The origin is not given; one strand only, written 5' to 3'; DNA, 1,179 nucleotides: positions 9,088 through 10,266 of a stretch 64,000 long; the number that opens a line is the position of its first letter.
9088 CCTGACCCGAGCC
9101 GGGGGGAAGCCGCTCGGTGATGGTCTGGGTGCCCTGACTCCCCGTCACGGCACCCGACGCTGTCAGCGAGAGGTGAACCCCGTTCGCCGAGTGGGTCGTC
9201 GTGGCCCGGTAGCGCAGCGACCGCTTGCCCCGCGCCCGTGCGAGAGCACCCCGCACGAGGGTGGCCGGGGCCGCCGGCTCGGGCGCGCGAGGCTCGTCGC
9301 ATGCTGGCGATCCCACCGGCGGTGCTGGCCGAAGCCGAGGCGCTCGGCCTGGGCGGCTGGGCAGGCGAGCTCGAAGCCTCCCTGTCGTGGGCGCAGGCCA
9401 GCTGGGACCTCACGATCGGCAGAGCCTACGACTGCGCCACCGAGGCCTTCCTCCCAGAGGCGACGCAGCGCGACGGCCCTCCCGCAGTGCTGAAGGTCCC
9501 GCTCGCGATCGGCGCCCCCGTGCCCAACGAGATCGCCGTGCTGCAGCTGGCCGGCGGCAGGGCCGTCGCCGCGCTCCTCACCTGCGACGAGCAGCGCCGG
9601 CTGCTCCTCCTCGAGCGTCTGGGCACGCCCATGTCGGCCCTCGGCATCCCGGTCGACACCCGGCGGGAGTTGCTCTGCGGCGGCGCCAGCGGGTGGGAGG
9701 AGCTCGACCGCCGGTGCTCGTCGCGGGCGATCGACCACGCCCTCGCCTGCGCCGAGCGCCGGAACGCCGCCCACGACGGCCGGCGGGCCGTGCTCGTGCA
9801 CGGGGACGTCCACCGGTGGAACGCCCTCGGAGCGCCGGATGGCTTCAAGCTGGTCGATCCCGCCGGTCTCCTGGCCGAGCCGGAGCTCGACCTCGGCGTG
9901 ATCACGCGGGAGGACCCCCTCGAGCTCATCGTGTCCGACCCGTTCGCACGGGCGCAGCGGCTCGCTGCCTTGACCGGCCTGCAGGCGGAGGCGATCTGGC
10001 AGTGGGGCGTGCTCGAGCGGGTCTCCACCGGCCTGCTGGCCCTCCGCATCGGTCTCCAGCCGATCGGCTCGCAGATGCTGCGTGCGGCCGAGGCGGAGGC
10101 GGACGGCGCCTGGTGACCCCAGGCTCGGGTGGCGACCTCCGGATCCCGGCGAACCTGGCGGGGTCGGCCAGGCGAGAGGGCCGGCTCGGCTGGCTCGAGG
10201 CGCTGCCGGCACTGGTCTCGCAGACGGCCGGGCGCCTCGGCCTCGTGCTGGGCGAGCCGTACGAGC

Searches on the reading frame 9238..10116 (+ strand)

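Call 108: search_protein_families(library=pfam, proteins=[window:9238-10116:+], max_evalue=0.00001)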
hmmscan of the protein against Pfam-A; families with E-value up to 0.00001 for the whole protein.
window:9238-10116:+ (292 aa): 1 family
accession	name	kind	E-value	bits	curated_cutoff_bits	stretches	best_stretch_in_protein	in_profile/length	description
PF04655.20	APH_6_hur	-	1.3e-06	28.4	27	0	76-133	22-81/252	Aminoglycoside/hydroxyurea antibiotic resistance kinase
